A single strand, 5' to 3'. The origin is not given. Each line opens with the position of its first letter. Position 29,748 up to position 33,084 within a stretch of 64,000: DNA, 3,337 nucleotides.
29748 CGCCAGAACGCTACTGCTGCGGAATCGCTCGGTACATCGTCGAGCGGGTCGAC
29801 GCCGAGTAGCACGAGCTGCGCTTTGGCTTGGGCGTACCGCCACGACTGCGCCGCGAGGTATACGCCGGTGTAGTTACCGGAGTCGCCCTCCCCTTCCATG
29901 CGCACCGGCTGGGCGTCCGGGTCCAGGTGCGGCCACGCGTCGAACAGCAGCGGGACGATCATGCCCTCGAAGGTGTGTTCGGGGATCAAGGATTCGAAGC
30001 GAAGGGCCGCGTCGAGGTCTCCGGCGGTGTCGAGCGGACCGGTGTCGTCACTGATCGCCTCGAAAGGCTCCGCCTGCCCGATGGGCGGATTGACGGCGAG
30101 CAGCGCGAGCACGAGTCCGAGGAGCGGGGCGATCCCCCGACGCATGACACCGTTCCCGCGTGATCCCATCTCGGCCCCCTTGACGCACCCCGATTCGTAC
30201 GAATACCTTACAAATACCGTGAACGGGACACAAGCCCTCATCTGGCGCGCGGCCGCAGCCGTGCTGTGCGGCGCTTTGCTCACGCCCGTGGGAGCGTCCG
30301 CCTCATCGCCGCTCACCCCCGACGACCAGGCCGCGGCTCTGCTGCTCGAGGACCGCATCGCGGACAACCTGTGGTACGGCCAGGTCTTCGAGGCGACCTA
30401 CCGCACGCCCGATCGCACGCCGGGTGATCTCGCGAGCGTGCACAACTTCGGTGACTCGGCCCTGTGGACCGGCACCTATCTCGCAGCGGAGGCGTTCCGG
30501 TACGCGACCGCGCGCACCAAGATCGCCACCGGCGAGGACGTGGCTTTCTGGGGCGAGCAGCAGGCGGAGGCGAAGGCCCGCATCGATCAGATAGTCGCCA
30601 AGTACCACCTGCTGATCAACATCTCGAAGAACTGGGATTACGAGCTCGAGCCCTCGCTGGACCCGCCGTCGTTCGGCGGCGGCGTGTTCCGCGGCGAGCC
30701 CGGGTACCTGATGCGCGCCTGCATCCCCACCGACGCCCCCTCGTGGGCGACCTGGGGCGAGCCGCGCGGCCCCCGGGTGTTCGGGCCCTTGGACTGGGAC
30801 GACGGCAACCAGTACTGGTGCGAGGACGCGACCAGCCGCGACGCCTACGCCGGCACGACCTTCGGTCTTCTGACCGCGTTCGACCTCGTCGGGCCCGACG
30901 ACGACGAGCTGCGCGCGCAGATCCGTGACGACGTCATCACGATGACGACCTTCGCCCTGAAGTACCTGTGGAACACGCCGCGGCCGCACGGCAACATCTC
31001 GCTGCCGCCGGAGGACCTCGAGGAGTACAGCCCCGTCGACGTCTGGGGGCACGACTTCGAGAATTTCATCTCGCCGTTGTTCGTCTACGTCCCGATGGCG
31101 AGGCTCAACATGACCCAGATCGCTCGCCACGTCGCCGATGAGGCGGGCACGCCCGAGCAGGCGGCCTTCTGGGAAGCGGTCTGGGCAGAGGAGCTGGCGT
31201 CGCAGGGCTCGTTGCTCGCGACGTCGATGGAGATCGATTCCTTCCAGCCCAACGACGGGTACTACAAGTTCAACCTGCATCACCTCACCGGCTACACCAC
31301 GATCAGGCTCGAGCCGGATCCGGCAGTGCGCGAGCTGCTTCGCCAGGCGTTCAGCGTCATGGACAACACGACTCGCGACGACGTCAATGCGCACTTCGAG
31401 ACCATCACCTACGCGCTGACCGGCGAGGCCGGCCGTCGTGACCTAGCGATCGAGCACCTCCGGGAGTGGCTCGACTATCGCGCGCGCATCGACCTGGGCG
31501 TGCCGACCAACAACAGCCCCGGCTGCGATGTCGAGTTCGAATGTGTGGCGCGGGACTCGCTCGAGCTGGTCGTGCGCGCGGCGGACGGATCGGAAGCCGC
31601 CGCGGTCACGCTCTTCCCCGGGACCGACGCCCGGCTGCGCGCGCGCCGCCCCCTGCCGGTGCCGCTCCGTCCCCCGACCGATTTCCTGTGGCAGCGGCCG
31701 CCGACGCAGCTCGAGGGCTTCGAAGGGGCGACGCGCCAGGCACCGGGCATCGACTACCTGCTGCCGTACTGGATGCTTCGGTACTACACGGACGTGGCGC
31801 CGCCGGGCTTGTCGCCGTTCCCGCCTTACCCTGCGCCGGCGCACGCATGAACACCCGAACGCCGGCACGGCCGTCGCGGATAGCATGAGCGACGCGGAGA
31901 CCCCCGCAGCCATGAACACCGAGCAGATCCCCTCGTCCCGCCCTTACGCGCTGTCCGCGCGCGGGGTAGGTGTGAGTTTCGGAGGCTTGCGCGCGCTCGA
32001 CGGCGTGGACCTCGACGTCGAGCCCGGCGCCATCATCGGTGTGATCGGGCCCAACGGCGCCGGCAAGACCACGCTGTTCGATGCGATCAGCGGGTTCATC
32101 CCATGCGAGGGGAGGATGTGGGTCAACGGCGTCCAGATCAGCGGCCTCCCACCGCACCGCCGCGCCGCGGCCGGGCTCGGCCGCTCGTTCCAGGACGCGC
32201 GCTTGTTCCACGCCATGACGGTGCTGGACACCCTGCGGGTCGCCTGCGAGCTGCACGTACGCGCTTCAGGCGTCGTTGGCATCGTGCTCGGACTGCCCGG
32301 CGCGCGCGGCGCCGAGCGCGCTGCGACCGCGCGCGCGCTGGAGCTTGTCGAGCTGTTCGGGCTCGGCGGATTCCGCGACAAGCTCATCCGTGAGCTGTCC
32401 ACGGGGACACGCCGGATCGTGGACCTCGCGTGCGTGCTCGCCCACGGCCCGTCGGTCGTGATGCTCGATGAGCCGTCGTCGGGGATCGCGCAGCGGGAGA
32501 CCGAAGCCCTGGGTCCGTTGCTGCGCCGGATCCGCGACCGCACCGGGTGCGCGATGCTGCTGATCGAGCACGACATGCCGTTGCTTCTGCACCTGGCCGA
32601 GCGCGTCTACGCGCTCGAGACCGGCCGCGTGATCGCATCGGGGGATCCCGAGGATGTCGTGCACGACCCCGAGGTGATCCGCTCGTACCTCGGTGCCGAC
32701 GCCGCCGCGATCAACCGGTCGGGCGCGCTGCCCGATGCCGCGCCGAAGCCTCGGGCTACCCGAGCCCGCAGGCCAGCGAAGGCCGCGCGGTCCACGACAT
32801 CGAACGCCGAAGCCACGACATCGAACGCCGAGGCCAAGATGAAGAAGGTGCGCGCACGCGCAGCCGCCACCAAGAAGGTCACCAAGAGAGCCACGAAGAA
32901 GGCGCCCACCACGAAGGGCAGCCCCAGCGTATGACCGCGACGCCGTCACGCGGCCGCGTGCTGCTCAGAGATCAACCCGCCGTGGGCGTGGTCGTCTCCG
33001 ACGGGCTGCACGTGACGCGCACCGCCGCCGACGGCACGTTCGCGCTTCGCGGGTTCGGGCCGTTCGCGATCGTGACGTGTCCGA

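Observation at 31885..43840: Co-directional 12 kb cluster: split Liv-type ABC importer interleaved with DegT aminotransferase, Gfo/Idh/MocA oxidoreductase, metallophosphoesterase-propeller fusion and HAD phosphatase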

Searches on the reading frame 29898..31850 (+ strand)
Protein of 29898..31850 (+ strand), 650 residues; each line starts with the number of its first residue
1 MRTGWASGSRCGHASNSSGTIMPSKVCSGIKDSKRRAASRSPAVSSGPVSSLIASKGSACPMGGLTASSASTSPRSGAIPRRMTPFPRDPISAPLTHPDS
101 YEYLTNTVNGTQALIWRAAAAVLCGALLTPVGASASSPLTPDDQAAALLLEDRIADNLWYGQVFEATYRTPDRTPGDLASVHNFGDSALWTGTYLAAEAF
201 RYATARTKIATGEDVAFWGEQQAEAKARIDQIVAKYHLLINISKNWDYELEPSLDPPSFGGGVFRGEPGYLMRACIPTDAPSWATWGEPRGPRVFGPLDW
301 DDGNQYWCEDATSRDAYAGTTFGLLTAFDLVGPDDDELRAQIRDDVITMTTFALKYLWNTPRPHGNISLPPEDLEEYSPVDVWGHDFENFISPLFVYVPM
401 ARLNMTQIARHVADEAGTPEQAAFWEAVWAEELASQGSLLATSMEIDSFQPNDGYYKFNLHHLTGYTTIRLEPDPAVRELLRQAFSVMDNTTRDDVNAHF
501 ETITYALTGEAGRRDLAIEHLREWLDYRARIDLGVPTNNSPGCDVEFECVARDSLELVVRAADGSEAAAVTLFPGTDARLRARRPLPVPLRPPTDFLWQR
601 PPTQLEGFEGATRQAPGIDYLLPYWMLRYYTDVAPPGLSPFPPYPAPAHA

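Call 4: search_protein_families(library=pfam, proteins=[window:29898-31850:+], max_evalue=0.01)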
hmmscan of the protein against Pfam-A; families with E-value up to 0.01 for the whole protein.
window:29898-31850:+ (650 aa): 0 families

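Call 5: search_protein_families(library=ncbifam, proteins=[window:29898-31850:+], max_evalue=0.01)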
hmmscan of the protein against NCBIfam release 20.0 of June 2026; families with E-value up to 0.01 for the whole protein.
window:29898-31850:+ (650 aa): 0 families

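Call 27: find_homologous_proteins(query=window:30180-31850:+)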
Query window:30180-31850:+ (556 aa): 349 proteins with E <= 0.001 among 8000 candidates; the best 120 are listed.
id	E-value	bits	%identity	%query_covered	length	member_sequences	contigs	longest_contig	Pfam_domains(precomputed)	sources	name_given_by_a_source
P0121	0.0e+0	1304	100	100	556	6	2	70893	-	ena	-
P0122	2.0e-263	893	74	96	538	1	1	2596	-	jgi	-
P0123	6.8e-243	826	70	90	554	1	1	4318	-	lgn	-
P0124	1.5e-235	801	67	92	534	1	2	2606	-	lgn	-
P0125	3.6e-215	734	61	95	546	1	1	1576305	-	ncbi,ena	-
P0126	1.3e-210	719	60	97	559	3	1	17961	-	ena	-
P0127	3.8e-208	711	62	90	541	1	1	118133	-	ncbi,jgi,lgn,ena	ncbi:MAG: hypothetical protein WDA27_05420 [Actinomycetota bacterium]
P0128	1.1e-205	703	59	95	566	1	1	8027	-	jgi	jgi:hypothetical protein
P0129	1.7e-203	695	62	91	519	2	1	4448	-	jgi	jgi:hypothetical protein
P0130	2.9e-201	688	59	95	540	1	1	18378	-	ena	-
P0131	4.2e-201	688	61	94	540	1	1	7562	-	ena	-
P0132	1.1e-198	680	61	96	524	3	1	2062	-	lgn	-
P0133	1.9e-198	679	61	90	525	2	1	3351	-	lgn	-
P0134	3.7e-197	675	61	90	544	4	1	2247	-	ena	-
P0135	9.6e-197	673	59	96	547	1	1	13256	-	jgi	jgi:hypothetical protein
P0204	1.3e-160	554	50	91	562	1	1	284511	-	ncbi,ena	-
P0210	4.1e-159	549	49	94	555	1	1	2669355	-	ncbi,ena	-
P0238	7.1e-145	502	47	93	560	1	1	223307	-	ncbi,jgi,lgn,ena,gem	ncbi:MAG: hypothetical protein WDA27_14695 [Actinomycetota bacterium]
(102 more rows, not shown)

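Call 31: search_solved_structures(query=A2, max_evalue=1)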
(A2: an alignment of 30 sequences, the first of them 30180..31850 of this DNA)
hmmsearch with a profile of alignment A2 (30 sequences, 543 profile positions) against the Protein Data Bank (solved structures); distinct sequences matched with E-value up to 1: 3.
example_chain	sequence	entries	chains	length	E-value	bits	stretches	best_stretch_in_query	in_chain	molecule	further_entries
8jqs_l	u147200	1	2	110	0.073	14.7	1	202-229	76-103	14G5 Fab Light Chain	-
7a0w_C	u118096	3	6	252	0.61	11.7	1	164-225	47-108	chimeric antibody Fab-F6, heavy chain,chimeric antibody Fab-F6, heavy chain | chimeric antibody Fab-F6, heavy chain,chimeric antibody Fab-F6, heavy chain,chimer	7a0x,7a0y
5cba_B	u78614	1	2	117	0.79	11.3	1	199-223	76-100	3b4 light chain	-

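Call 42: predict_structure(alignment_id=A2)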
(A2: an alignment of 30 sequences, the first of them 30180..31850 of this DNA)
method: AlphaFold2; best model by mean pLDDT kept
length: 556 residues; sequences in the alignment: 30
mean_pLDDT: 87.0   pTM: 0.87
mean pLDDT of the five models: 87.0, 85.0, 84.4, 84.2, 83.6
residues with pLDDT >= 90: 394; 70-90: 64; 50-70: 70; < 50: 28
segments of 3 or more residues with pLDDT < 50: 1-4, 6-14, 279-290
pLDDT, mean of each block of 10 residues (from residue 1): 42 50 63 54 91 96 95 95 93 93 99 97 98 99 96 73 62 89 94 78 93 86 95 99 99 96 75 55 47 53 86 98 98 98 95 85 92 97 97 92 94 97 96 92 95 95 89 91 94 91 77 93 94 98 94 91
secondary structure, 60 per line:
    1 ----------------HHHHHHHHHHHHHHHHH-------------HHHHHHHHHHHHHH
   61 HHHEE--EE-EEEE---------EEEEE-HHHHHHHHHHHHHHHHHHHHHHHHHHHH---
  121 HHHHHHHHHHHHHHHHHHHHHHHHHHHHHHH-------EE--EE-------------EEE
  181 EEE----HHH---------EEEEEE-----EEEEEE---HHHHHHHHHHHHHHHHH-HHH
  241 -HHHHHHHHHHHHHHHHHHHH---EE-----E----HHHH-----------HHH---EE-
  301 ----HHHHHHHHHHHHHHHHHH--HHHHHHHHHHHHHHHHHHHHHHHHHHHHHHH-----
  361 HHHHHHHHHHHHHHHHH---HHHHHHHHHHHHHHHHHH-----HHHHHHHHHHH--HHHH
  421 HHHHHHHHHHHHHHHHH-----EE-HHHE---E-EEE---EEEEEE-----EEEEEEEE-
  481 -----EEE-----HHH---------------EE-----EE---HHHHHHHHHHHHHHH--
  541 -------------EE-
elements in order: H17-33 H47-63 E71-74 E84-88 H90-117 H121-151 E178-183 E200-205 E211-216 H220-236 H242-261 H277-280 H305-322 H325-355 H361-377 H381-398 H404-414 H417-437 E455-457 E461-466 E472-479 E486-488 H524-538

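Call 47: fold_search(model_id=the predicted structure, library=pdb)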
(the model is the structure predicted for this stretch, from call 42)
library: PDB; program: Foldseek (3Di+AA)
matches with E <= 10: 343; with E <= 0.001: 0
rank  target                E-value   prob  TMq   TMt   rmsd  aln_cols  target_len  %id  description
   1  2yik                  1.4e-02  0.92  0.29  0.31  18.3       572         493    9  Catalytic domain of Clostridium thermocellum CelT (released 2012-02-29)
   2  5u0h                  3.8e-02  0.99  0.36  0.37  11.5       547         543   10  Crystal structure of GH family 9 endoglucanase J30 (released 2018-05-30)
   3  1tf4_A                4.0e-02  0.84  0.27  0.25  14.9       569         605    9  ENDO/EXOCELLULASE FROM THERMOMONOSPORA (released 1997-09-04)
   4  5u2o                  5.4e-02  0.96  0.33  0.34  12.7       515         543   10  Crystal structure of Zn-binding triple mutant of GH family 9 endoglucanase J30 (released 2018-05-30)
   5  4z4l                  6.2e-02  0.91  0.30  0.39  11.9       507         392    8  Crystal Structure of cellobiose 2-epimerase from Caldicellulosiruptor saccharolyticus DSM 8903 (released 2016-04-13)
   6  8wbu                  8.4e-02  0.91  0.33  0.43  11.3       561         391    9  The crystal structure of circular mannose with mutant H247F of the cellobiose 2-epimerase from Caldicellulosiruptor sacc (released 2023-10-25)
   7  8u4a_A                1.0e-01  0.94  0.35  0.32  14.2       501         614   10  Crystal Structure of BlCel9A from Glycoside Hydrolase Family 9 in Complex with Cellotriose (released 2024-02-14)
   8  8ihw                  1.0e-01  0.77  0.23  0.28  11.7       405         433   10  X-ray crystal structure of D43R mutant of endo-1,4-beta glucanase from Eisenia fetida (released 2023-12-06)
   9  1rq5_A                1.4e-01  0.51  0.26  0.25  15.7       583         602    9  Structural Basis for the Exocellulase Activity of the Cellobiohydrolase CbhA from C. thermocellum (released 2004-03-30)
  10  5npf                  1.5e-01  0.91  0.26  0.20   9.6       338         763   10  Crystal structure of txGH116 (beta-glucosidase from Thermoanaerobacterium xylolyticum) in complex with beta Cyclophellit (released 2017-08-09)
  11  8r1m_A                1.5e-01  0.89  0.23  0.18  10.0       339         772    9  Structure of TxGH116 with covalently bound N-azido-octyl aziridine (released 2024-10-02)
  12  8u49                  1.6e-01  0.85  0.34  0.31  12.7       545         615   10  The Apo Crystal Structure of BlCel9A from Glycoside Hydrolase Family 9 (released 2024-02-14)
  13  1g87_A                1.6e-01  0.82  0.32  0.30  15.4       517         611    9  THE CRYSTAL STRUCTURE OF ENDOGLUCANASE 9G FROM CLOSTRIDIUM CELLULOLYTICUM (released 2003-07-15)
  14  5fjs_B                1.6e-01  0.90  0.27  0.22   9.6       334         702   11  Bacterial beta-glucosidase reveals the structural and functional basis of genetic defects in human glucocerebrosidase  (released 2016-05-11)
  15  1ia7_A                1.9e-01  0.84  0.36  0.43  13.0       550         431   10  CRYSTAL STRUCTURE OF THE CELLULASE CEL9M OF C. CELLULOLYTICIUM IN COMPLEX WITH CELLOBIOSE (released 2002-10-30)
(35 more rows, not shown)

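Call 73: find_encoding_contigs(protein=P0210, flank=10000, max_places=2)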
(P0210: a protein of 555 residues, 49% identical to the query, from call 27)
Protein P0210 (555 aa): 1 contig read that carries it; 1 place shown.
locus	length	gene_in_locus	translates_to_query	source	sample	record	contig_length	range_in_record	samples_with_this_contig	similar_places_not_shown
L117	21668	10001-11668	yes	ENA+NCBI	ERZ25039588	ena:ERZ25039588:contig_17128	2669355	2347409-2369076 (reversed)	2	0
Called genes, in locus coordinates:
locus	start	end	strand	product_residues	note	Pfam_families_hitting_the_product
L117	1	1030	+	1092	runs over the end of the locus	PF00211:Guanylate_cyc, PF13191:AAA_16, PF13401:AAA_22 (weak), PF07719:TPR_2 (faint), PF13424:TPR_12 (faint)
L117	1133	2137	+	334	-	PF00211:Guanylate_cyc (weak), PF13191:AAA_16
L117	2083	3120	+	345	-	-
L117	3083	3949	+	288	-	PF13374:TPR_10 (faint), PF13424:TPR_12 (faint), PF17874:TPR_MalT (faint)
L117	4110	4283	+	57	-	-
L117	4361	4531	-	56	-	PF21196:PcrA_UvrD_tudor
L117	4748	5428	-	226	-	PF13361:UvrD_C, PF13538:UvrD_C_2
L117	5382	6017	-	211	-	PF00580:UvrD-helicase, PF13245:AAA_19, PF13361:UvrD_C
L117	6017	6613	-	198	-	PF00580:UvrD-helicase, PF13245:AAA_19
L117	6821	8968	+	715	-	-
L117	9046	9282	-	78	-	-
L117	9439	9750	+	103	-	-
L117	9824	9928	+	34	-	-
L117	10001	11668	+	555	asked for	-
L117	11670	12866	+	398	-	-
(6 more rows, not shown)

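Call 74: find_encoding_contigs(protein=P0204, flank=10000, max_places=2)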
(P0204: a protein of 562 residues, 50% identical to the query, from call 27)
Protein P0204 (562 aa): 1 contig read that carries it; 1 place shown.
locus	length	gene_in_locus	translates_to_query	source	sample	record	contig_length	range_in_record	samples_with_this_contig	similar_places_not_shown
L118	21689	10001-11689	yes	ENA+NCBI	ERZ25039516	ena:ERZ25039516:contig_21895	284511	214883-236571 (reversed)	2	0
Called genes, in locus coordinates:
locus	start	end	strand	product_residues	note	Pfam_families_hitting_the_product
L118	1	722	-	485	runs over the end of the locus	PF22691:Thiolase_C_1 (weak), PF18313:TLP1_add_C (weak), PF01796:OB_ChsH2_C (weak)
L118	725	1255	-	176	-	PF13468:Glyoxalase_3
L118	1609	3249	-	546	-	PF04240:Caroten_synth, PF13354:Beta-lactamase2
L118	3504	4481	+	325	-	PF00067:p450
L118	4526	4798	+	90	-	-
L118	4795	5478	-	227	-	PF09360:zf-CDGSH, PF06902:Fer4_19, PF09360:zf-CDGSH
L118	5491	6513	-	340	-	PF01569:PAP2 (weak)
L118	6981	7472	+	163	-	PF01243:PNPOx_N (weak), PF12900:Pyridox_ox_2 (weak)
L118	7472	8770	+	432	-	PF01040:UbiA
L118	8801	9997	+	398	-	PF00027:cNMP_binding, PF05362:Lon_C (weak)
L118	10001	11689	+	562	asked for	-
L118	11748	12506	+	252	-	PF00440:TetR_N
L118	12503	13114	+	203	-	PF04116:FA_hydroxylase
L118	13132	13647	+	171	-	-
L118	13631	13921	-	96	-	PF14542:Acetyltransf_CG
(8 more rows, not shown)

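Call 75: find_encoding_contigs(protein=P0238, flank=10000, max_places=2)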
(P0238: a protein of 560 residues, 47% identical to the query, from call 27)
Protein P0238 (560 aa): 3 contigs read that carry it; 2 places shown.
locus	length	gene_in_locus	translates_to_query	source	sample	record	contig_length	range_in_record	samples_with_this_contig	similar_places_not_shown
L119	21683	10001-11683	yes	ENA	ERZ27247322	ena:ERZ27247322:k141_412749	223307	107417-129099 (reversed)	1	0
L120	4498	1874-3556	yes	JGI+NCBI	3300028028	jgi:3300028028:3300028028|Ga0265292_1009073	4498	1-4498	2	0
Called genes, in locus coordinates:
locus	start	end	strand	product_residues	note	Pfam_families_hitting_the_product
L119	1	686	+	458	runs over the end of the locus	PF11638:DnaA_N, PF00308:Bac_DnaA, PF01695:IstB_IS21 (weak), PF22688:Hda_lid (faint), PF08299:Bac_DnaA_C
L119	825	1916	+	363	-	PF00712:DNA_pol3_beta, PF02767:DNA_pol3_beta_2 (weak), PF00712:DNA_pol3_beta (weak), PF02767:DNA_pol3_beta_2, PF02768:DNA_pol3_beta_3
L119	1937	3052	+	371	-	PF02463:SMC_N, PF13175:AAA_15, PF13476:AAA_23, PF13304:AAA_21 (weak)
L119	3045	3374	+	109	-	PF05258:DciA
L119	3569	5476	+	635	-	PF02518:HATPase_c, PF00204:DNA_gyraseB, PF01751:Toprim, PF00986:DNA_gyraseB_C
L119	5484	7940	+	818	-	PF00521:DNA_topoisoIV, PF03989:DNA_gyraseA_C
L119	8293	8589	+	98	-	PF12089:DUF3566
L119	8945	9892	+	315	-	PF13338:AbiEi_4, PF09407:AbiEi_1, PF04480:DUF559, PF18741:MTES_1575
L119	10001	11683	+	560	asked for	-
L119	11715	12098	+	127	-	PF01909:NTP_transf_2, PF18765:Polbeta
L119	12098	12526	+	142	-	PF01934:HepT-like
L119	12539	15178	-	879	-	PF01804:Penicil_amidase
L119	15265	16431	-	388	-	PF00083:Sugar_tr (faint), PF07690:MFS_1, PF12832:MFS_1_like (weak), PF07690:MFS_1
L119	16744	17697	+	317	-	PF01370:Epimerase, PF02719:Polysacc_synt_2 (weak), PF04321:RmlD_sub_bind, PF16363:GDP_Man_Dehyd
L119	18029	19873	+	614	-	PF13727:CoA_binding_3, PF04321:RmlD_sub_bind, PF01073:3Beta_HSD, PF01370:Epimerase, PF02719:Polysacc_synt_2, PF07993:NAD_binding_4 (weak), PF13460:NAD_binding_10 (weak), PF16363:GDP_Man_Dehyd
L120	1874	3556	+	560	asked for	-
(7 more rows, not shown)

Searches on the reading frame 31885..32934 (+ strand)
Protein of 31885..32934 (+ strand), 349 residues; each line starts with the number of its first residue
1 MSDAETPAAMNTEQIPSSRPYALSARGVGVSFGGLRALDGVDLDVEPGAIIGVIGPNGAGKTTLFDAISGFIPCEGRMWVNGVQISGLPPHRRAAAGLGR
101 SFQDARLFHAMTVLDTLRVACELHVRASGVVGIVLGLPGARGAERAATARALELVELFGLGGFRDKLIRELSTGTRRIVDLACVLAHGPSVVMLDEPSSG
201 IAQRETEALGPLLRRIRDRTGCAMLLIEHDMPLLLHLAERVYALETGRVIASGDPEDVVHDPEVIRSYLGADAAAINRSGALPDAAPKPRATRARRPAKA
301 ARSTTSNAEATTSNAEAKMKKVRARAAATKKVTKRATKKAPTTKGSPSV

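Call 4: search_protein_families(library=pfam, proteins=[window:31885-32934:+], max_evalue=0.01)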
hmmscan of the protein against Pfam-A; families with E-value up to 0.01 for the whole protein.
window:31885-32934:+ (349 aa): 7 families
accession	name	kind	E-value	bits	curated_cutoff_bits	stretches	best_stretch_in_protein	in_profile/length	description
PF00005.33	ABC_tran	-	2.3e-26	93.4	25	1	38-198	1-136/137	ABC transporter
PF12399.14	BCA_ABC_TP_C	-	2.8e-10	40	25.5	1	248-274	1-27/27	Branched-chain amino acid ATP-binding cassette transporter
PF13304.12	AAA_21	-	4.2e-09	37.3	27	1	51-70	2-21/304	AAA domain, putative AbiEii toxin, Type IV TA system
PF13476.12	AAA_23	-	2.5e-05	25.5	27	1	34-69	6-40/201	AAA domain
PF13555.12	AAA_29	-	6.3e-05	23.1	27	1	39-71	13-45/61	P-loop containing region of AAA domain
PF13604.12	AAA_30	-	0.0004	20.6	27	1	50-114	20-74/191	AAA domain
PF02463.25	SMC_N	-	0.00061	19.7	40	1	50-69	26-45/220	RecF/RecN/SMC N terminal domain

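Call 5: search_protein_families(library=ncbifam, proteins=[window:31885-32934:+], max_evalue=0.01)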
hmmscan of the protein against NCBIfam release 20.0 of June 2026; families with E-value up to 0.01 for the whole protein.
window:31885-32934:+ (349 aa): 190 families (the best 25 are shown)
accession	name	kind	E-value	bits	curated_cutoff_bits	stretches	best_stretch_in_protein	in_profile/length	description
NF008449.1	PRK11300.1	equivalog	2.9e-61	207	362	1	23-271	6-254/255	high-affinity branched-chain amino acid ABC transporter ATP-binding protein LivG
TIGR03411.1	urea_trans_UrtD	equivalog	1.5e-51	175.4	304.1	1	22-270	2-241/242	urea ABC transporter ATP-binding protein UrtD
TIGR04406.1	LPS_export_lptB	equivalog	2.2e-41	141.8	240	1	23-272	2-236/239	LPS export ABC transporter ATP-binding protein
NF008144.0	PRK10895.1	equivalog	1.1e-36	126.5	381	1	23-272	4-238/241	LPS export ABC transporter ATP-binding protein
TIGR01188.1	drrA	subfamily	7.8e-36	123.9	312.45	1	32-335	3-275/302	daunorubicin resistance ABC transporter, ATP-binding protein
TIGR00968.1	3a0106s01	subfamily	1.2e-31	110.1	342.75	1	29-265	7-227/237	sulfate ABC transporter ATP-binding protein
TIGR03410.1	urea_trans_UrtE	equivalog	7.1e-31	107.4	285.8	1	25-260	3-221/230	urea ABC transporter ATP-binding subunit UrtE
TIGR03265.1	PhnT2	equivalog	9.8e-31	107.2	457.7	1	23-263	5-227/353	putative 2-aminoethylphosphonate ABC transporter ATP-binding protein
NF010068.0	PRK13548.1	equivalog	3e-30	105.2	261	1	22-268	5-240/261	heme ABC transporter ATP-binding protein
TIGR03864.1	PQQ_ABC_ATP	hypoth_equivalog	5.2e-29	101.4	302.25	1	22-261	1-222/236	ABC transporter, ATP-binding subunit, PQQ-dependent alcohol dehydrogenase system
TIGR04521.1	ECF_ATPase_2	equivalog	1.5e-28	99.7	330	2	144-267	117-241/279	energy-coupling factor transporter ATPase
TIGR03873.1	F420-0_ABC_ATP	hypoth_equivalog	2.1e-28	99.3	372.4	1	23-276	2-241/256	putative F420-0 ABC transporter ATP-binding protein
TIGR02142.1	modC_ABC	equivalog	9.7e-28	97.4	285.05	1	41-277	16-237/353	molybdenum ABC transporter ATP-binding protein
NF008442.0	PRK11288.1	equivalog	9.4e-27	93.4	689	1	22-273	7-245/504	L-arabinose ABC transporter ATP-binding protein AraG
NF047930.1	ABC_ATP_B6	equivalog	1.3e-26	93.3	670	1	24-260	4-225/510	putative B6 ABC transporter ATP-binding protein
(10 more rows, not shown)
